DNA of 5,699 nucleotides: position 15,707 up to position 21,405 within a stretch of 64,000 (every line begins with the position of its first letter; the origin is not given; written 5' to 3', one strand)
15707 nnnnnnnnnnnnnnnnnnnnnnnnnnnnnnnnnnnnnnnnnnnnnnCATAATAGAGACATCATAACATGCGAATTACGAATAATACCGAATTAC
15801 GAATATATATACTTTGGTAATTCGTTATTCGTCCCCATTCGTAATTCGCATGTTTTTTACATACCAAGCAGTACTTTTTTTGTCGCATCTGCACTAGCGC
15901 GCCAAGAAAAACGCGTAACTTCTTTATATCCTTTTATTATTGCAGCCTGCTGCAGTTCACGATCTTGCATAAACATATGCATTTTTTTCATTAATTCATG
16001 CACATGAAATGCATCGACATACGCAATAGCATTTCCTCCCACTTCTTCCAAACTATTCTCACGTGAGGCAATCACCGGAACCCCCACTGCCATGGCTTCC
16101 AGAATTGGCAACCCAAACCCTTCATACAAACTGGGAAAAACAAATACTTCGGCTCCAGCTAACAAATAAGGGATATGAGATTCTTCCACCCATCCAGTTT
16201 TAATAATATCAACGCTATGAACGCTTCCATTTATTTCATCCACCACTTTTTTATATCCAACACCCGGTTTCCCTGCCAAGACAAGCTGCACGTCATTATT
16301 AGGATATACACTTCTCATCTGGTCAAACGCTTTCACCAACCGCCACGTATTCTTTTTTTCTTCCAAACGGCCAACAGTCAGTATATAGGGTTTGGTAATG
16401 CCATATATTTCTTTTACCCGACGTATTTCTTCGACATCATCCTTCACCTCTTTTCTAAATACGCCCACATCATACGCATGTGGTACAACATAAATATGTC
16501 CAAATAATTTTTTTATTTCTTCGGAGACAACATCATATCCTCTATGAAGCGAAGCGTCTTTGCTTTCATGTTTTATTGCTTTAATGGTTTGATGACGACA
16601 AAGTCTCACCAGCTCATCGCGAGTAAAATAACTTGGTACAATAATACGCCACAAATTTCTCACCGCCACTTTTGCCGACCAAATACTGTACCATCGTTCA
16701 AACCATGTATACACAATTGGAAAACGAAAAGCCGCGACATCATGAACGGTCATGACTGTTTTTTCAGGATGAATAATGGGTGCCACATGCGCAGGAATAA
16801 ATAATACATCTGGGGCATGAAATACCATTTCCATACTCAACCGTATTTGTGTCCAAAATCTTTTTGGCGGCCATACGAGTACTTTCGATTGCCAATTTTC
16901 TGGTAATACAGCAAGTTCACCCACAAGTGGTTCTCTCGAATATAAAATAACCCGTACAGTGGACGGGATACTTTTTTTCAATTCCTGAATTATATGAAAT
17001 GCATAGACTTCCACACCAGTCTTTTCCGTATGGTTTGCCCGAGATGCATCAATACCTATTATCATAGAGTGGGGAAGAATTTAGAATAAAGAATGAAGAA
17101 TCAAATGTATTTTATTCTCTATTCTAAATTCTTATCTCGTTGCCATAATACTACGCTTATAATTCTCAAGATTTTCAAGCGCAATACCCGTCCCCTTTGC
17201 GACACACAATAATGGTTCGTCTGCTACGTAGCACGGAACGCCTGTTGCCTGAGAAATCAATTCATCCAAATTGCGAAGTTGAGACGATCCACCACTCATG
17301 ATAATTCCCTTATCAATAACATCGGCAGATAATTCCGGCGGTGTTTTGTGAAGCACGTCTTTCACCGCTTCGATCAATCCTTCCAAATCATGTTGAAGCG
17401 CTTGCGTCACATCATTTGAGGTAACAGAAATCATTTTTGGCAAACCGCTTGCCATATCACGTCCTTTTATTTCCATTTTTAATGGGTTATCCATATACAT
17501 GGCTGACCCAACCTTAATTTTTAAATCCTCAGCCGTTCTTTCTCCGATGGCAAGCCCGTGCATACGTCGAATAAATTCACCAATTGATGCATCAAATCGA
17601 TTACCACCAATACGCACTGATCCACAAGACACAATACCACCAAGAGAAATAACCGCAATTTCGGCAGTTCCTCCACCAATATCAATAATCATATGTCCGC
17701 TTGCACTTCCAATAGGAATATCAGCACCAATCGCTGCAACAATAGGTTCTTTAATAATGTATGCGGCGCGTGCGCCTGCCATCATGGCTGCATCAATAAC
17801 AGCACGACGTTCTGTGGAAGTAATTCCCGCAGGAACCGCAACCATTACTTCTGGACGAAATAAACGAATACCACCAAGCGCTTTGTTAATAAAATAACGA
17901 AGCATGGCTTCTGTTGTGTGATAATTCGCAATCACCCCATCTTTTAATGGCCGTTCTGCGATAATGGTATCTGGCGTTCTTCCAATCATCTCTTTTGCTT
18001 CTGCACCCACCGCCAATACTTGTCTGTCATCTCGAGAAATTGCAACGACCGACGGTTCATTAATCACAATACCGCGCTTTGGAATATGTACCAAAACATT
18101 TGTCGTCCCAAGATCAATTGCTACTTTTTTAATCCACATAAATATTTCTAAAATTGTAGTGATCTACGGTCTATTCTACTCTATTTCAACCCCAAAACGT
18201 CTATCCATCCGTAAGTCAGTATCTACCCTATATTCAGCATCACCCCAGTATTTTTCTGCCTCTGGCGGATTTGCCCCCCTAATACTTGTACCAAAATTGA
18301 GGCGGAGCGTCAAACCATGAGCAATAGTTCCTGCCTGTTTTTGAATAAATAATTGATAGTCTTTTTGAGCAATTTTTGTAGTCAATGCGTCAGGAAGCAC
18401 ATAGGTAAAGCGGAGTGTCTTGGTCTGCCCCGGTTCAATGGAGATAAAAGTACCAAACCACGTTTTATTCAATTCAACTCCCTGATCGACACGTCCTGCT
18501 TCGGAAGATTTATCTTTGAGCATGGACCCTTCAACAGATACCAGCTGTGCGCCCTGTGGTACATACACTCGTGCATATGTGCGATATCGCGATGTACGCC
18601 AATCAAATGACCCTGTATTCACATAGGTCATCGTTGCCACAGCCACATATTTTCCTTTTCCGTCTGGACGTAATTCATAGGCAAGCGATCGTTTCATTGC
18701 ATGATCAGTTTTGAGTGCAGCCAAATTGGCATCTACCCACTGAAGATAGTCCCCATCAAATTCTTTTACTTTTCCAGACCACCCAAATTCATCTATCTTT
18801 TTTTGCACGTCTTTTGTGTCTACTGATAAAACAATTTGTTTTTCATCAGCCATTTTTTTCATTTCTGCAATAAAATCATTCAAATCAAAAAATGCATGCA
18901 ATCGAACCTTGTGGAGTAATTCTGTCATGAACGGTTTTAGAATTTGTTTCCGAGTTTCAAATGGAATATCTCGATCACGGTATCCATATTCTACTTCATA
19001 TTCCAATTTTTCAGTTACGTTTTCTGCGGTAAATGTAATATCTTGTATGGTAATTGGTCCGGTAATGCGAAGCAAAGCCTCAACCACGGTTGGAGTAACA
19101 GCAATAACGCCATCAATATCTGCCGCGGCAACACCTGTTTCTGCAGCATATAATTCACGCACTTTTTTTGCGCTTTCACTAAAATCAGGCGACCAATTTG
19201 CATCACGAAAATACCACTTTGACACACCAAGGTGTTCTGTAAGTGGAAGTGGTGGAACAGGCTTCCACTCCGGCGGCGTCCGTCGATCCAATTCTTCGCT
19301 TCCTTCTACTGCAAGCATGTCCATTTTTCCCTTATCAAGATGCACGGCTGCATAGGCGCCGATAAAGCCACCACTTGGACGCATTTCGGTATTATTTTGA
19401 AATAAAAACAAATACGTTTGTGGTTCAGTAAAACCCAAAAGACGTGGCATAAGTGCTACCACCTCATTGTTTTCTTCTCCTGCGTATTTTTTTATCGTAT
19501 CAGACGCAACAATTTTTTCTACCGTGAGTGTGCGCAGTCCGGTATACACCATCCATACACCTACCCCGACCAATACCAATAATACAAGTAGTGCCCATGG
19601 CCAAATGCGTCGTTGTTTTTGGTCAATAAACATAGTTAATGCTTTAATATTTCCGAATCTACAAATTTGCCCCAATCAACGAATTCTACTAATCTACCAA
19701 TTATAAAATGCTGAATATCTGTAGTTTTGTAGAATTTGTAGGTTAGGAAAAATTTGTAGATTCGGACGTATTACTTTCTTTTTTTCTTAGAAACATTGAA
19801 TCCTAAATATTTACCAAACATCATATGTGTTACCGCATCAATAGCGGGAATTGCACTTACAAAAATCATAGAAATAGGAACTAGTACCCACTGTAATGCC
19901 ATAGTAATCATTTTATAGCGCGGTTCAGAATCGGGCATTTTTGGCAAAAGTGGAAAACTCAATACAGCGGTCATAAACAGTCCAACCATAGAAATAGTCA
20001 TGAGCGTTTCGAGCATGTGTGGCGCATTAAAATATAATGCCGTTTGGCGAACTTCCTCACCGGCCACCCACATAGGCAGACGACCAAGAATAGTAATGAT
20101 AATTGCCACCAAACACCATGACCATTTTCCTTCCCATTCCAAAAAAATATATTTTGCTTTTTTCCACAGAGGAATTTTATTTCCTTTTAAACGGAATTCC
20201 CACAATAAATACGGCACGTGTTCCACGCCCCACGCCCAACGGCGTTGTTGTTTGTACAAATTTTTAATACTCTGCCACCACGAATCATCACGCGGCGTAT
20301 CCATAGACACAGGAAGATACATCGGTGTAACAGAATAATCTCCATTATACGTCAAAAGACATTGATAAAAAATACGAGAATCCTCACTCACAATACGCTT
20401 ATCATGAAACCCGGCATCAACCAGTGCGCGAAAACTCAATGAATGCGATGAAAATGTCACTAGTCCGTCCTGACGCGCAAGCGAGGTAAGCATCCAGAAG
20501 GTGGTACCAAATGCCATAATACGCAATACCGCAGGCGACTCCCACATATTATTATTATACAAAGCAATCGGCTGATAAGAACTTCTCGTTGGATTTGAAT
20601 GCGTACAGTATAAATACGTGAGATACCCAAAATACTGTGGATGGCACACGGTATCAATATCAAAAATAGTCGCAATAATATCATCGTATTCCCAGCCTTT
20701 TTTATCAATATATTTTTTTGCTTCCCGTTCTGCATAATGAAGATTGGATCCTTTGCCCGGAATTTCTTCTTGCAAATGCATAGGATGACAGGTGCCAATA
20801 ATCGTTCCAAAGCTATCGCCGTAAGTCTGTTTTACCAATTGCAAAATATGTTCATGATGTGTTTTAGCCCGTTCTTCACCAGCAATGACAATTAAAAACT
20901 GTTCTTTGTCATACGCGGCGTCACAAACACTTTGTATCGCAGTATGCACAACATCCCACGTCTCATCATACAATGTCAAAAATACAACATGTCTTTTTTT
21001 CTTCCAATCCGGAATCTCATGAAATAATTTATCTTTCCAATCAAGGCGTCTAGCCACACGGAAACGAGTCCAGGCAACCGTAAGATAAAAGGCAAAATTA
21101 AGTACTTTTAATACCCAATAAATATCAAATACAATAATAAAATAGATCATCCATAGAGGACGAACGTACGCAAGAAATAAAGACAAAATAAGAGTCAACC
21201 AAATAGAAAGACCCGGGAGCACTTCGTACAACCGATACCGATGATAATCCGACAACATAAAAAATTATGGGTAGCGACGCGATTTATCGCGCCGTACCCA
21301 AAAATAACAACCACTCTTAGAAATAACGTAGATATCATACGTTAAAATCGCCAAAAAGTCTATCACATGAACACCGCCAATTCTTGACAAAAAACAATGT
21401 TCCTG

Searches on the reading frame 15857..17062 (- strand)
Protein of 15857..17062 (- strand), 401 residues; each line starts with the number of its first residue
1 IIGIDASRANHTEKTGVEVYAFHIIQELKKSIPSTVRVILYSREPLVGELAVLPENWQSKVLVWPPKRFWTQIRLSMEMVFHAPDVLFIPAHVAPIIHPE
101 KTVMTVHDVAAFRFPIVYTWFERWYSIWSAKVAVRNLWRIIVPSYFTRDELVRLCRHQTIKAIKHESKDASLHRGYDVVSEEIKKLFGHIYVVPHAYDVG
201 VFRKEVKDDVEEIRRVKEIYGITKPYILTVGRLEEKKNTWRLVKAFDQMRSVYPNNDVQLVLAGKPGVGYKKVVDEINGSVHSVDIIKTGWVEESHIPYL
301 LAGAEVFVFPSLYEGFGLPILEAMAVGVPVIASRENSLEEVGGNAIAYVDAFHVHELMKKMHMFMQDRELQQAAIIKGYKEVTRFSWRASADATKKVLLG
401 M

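Call 15: search_protein_families(library=pfam, proteins=[window:15857-17062:-], max_evalue=0.00001)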
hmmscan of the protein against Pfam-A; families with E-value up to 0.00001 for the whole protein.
window:15857-17062:- (401 aa): 4 families
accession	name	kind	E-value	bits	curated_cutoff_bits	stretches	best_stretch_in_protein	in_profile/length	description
PF00534.26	Glycos_transf_1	-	6.2e-27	94.6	26.4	1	223-380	14-171/172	Glycosyl transferases group 1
PF13692.12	Glyco_trans_1_4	-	1.5e-24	87.3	27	1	225-366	2-141/142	Glycosyl transferases group 1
PF20706.3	GT4-conflict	-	1.8e-11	44.1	26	1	214-335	189-313/385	Family 4 Glycosyltransferase in conflict systems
PF13439.12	Glyco_transf_4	-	1.7e-07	31.8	28.5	1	16-155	3-152/170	Glycosyltransferase Family 4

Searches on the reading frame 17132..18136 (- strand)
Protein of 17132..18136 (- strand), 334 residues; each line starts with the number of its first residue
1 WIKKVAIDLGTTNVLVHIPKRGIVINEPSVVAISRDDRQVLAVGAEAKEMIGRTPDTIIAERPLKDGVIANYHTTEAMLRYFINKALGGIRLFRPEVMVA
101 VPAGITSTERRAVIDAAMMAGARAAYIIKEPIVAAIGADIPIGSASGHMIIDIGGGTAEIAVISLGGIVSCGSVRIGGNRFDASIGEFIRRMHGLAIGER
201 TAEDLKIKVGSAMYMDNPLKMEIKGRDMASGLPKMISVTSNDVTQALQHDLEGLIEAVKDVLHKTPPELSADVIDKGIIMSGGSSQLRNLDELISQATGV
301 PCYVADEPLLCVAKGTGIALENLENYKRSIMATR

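Call 15: search_protein_families(library=pfam, proteins=[window:17132-18136:-], max_evalue=0.00001)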
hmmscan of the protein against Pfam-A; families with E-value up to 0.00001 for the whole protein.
window:17132-18136:- (334 aa): 4 families
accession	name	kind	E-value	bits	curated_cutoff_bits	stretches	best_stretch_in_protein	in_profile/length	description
PF06723.19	MreB_Mbl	-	3.9e-131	437.2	27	1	3-327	2-326/327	MreB/Mbl protein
PF14450.12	FtsA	-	5.5e-13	49.8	31.8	1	150-305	2-110/127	Cell division protein FtsA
PF00012.26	HSP70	-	1.5e-12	47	20.6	1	96-318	135-370/599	Hsp70 protein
PF00022.25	Actin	-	1.9e-08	33.7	27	0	28-191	31-189/410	Actin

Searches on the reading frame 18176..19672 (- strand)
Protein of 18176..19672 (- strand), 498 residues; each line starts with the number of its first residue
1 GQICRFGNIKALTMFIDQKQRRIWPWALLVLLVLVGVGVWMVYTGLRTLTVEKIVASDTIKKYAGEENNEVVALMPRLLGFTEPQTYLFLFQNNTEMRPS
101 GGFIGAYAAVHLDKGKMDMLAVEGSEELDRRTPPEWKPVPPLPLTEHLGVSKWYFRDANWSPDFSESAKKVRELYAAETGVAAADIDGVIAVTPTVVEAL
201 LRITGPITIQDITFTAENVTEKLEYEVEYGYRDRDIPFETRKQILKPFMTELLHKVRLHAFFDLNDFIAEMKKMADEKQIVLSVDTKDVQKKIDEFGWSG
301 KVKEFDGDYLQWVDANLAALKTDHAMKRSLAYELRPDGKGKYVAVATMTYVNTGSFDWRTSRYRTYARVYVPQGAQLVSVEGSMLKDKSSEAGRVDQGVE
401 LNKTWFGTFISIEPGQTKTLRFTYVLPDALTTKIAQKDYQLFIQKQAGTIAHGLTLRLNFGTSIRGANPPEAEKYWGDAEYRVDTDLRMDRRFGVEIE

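Call 15: search_protein_families(library=pfam, proteins=[window:18176-19672:-], max_evalue=0.00001)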
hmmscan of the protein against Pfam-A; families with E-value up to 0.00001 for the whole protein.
window:18176-19672:- (498 aa): 1 family
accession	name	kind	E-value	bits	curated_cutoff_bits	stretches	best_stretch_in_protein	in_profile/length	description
PF13196.11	DUF4012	-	3.9e-35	121.9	28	1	83-226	2-142/144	Protein of unknown function (DUF4012)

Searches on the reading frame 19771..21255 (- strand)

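Call 15: search_protein_families(library=pfam, proteins=[window:19771-21255:-], max_evalue=0.00001)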
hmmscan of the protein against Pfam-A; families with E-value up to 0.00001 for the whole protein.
window:19771-21255:- (494 aa): 1 family
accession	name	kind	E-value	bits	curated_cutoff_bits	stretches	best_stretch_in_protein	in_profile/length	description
PF13632.12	Glyco_trans_2_3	-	6.1e-06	26.6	27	1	196-397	3-184/198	Glycosyl transferase family group 2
